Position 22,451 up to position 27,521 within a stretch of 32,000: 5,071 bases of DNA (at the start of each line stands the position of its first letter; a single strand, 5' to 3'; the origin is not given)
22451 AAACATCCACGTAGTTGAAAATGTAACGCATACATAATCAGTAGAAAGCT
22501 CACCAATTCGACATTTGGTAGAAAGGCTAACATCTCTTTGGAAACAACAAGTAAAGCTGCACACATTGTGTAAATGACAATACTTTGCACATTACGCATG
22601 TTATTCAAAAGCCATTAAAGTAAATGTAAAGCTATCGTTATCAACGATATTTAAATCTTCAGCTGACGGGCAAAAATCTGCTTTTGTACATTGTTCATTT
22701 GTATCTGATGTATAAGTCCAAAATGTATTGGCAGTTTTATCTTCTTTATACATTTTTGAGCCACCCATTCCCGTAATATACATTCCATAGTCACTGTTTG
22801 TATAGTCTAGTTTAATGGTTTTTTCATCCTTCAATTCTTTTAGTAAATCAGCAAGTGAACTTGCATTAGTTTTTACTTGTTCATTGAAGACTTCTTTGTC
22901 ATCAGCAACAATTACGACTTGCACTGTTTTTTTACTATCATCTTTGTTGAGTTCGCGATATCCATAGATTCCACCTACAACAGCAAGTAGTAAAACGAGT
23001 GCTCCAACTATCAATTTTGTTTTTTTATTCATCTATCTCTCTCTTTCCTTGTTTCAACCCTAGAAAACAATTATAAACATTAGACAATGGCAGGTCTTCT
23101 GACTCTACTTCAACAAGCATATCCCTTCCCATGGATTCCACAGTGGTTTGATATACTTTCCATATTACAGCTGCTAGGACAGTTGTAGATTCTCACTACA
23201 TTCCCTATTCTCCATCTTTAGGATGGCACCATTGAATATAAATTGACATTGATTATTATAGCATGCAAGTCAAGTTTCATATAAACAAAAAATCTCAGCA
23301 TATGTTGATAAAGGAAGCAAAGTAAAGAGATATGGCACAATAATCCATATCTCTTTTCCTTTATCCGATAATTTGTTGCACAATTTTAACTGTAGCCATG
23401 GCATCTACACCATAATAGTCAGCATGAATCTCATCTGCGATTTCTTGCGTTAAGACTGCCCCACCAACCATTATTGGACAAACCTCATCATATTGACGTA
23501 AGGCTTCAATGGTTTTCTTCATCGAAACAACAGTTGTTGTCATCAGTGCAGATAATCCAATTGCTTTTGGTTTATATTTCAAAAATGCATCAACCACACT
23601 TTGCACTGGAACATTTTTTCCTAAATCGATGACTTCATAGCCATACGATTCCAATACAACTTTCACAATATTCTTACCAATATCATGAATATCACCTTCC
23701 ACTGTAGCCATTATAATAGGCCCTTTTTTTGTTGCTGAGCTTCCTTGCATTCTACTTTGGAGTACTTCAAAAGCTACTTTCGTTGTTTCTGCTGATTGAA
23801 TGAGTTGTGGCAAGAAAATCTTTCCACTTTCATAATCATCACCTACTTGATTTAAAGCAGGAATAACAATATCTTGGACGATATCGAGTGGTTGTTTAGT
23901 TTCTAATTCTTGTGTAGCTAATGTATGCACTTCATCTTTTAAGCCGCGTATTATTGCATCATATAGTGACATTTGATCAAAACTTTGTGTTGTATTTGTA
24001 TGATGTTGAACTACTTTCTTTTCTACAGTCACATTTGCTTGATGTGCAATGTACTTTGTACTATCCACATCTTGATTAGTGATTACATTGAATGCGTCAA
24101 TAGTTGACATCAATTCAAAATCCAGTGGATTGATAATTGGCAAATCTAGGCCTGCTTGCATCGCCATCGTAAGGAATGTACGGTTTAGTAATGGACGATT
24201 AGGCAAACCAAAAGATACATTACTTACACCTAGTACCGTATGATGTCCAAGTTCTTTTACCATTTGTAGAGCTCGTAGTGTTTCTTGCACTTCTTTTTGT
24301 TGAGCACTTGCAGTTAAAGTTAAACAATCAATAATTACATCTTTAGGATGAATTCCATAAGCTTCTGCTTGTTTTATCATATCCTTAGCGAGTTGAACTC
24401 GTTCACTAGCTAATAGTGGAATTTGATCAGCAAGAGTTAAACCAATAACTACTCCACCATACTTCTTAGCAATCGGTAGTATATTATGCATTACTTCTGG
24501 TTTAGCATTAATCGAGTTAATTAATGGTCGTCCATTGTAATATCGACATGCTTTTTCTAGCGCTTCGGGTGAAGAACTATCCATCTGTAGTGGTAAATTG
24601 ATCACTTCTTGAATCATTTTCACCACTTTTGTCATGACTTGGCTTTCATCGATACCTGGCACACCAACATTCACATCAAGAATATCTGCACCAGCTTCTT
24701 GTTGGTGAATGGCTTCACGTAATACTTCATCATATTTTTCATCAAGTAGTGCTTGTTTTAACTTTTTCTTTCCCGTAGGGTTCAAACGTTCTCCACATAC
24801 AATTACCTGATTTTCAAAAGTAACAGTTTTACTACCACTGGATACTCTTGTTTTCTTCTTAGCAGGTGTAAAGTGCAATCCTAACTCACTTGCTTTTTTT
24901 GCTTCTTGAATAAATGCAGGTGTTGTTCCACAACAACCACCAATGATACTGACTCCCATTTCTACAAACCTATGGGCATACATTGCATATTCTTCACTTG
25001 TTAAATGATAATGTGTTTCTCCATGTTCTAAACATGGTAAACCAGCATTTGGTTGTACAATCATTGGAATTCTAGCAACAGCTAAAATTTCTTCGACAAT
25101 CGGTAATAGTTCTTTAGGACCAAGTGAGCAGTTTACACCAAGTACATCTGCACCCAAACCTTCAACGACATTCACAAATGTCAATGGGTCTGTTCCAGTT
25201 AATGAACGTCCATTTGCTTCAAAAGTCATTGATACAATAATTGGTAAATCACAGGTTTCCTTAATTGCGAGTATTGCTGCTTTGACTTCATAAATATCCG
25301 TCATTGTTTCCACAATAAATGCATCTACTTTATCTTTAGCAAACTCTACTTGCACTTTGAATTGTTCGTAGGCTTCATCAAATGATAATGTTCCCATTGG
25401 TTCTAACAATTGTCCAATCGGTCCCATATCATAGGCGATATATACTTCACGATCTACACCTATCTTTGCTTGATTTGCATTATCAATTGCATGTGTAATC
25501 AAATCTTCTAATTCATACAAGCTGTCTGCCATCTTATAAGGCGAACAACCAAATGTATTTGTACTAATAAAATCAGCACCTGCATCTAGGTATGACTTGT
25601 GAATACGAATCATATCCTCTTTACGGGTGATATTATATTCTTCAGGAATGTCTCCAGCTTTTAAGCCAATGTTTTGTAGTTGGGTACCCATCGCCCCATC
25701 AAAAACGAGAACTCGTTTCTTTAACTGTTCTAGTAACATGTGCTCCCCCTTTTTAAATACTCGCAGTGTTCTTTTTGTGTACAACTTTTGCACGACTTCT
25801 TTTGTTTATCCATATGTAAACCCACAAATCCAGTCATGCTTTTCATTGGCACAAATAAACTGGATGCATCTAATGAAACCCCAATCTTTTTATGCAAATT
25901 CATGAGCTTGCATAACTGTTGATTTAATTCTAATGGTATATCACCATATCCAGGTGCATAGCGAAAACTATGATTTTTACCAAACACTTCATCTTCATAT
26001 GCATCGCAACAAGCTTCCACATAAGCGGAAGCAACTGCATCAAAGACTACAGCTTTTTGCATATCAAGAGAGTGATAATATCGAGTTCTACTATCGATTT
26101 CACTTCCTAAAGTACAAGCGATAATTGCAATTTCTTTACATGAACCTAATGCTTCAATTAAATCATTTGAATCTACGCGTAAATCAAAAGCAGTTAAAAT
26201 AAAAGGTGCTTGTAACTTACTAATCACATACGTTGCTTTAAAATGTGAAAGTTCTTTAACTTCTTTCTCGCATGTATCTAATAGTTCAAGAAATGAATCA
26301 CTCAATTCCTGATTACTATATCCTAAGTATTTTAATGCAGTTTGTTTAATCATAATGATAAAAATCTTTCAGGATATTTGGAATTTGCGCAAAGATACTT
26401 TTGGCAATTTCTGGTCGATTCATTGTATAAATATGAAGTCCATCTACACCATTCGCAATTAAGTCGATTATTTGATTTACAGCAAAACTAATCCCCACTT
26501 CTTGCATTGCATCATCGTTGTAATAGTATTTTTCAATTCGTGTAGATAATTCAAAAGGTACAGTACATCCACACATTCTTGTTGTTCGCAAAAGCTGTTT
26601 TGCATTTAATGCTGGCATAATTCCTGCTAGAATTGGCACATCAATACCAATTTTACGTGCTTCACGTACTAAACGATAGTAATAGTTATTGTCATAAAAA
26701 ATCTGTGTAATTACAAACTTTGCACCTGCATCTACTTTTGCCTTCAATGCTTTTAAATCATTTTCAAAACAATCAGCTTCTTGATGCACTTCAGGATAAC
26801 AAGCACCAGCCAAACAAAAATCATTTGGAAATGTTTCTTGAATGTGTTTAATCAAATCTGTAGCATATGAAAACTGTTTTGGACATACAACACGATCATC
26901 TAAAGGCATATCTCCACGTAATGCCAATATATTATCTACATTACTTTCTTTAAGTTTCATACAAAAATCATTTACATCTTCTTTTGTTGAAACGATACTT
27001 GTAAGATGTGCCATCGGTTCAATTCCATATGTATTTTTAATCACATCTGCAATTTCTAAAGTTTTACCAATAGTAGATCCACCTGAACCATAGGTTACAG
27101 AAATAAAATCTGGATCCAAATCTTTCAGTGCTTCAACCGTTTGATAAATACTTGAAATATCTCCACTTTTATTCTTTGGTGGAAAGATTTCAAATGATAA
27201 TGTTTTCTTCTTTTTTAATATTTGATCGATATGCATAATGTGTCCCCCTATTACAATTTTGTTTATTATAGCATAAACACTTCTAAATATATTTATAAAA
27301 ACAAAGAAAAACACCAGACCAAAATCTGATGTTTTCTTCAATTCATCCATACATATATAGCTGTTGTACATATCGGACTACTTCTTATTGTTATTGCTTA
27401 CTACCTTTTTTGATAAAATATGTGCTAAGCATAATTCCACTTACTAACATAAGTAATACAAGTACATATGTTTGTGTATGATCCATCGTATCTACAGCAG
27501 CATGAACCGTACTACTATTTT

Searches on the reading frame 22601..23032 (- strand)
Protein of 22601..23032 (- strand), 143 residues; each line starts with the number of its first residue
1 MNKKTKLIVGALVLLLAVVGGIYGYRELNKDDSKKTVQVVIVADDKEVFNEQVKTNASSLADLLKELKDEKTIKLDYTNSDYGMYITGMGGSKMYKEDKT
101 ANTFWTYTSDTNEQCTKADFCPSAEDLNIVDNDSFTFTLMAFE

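Call 11: search_protein_families(library=pfam, proteins=[window:22601-23032:-], max_evalue=0.001)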
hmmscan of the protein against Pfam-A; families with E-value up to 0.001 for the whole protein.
window:22601-23032:- (143 aa): 1 family
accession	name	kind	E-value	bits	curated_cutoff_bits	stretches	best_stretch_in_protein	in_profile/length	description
PF14478.12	DUF4430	-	9.3e-06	26.4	23.8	1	58-110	2-47/72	Domain of unknown function (DUF4430)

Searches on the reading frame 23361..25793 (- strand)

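Call 11: search_protein_families(library=pfam, proteins=[window:23361-25793:-], max_evalue=0.001)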
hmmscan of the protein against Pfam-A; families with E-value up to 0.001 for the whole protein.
window:23361-25793:- (810 aa): 5 families
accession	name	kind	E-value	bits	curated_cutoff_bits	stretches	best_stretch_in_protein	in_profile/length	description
PF02574.22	S-methyl_trans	-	4.7e-70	237.1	22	1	29-301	1-282/283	Homocysteine S-methyltransferase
PF00809.28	Pterin_bind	-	1.3e-28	100.8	25.5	1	334-554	1-243/244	Pterin binding enzyme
PF02310.24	B12-binding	-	8.4e-26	90.6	32.1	1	693-801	3-119/121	B12 binding domain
PF02607.22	B12-binding_2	-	7.7e-19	68.1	23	1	610-678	5-73/74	B12 binding domain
PF03599.22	CdhD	-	0.00022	20.5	24.8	1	385-513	83-196/387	CO dehydrogenase/acetyl-CoA synthase delta subunit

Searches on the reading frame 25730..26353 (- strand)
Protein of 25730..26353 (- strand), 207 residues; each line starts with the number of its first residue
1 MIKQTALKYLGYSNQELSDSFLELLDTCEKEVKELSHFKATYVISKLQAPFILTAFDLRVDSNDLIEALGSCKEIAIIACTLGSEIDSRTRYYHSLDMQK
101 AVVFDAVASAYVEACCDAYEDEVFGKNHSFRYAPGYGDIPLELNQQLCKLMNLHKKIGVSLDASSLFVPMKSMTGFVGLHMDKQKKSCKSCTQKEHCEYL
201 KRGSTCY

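Call 66: search_protein_families(library=pfam, proteins=[window:25730-26353:-], max_evalue=0.001)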
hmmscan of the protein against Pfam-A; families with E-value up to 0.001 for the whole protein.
window:25730-26353:- (207 aa): 1 family
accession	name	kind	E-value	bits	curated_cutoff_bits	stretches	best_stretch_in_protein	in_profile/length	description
PF02965.22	Met_synt_B12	-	3.3e-09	37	25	1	127-202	195-271/273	Vitamin B12 dependent methionine synthase, activation domain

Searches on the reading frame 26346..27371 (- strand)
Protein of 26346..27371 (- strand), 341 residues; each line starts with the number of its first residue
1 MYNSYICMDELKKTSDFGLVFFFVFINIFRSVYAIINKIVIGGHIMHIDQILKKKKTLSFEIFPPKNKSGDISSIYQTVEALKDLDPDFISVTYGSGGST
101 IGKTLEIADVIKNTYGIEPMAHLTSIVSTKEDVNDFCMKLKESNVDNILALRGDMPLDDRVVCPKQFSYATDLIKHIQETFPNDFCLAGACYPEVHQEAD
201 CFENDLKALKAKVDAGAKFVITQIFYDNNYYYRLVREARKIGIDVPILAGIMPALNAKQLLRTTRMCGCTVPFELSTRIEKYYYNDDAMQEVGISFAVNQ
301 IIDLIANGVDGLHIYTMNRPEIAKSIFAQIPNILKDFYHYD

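Call 66: search_protein_families(library=pfam, proteins=[window:26346-27371:-], max_evalue=0.001)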
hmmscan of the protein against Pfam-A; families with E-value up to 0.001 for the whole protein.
window:26346-27371:- (341 aa): 1 family
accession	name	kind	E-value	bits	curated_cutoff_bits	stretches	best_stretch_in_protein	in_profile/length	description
PF02219.23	MTHFR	-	4.6e-85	285.9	24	1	49-330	3-286/287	Methylenetetrahydrofolate reductase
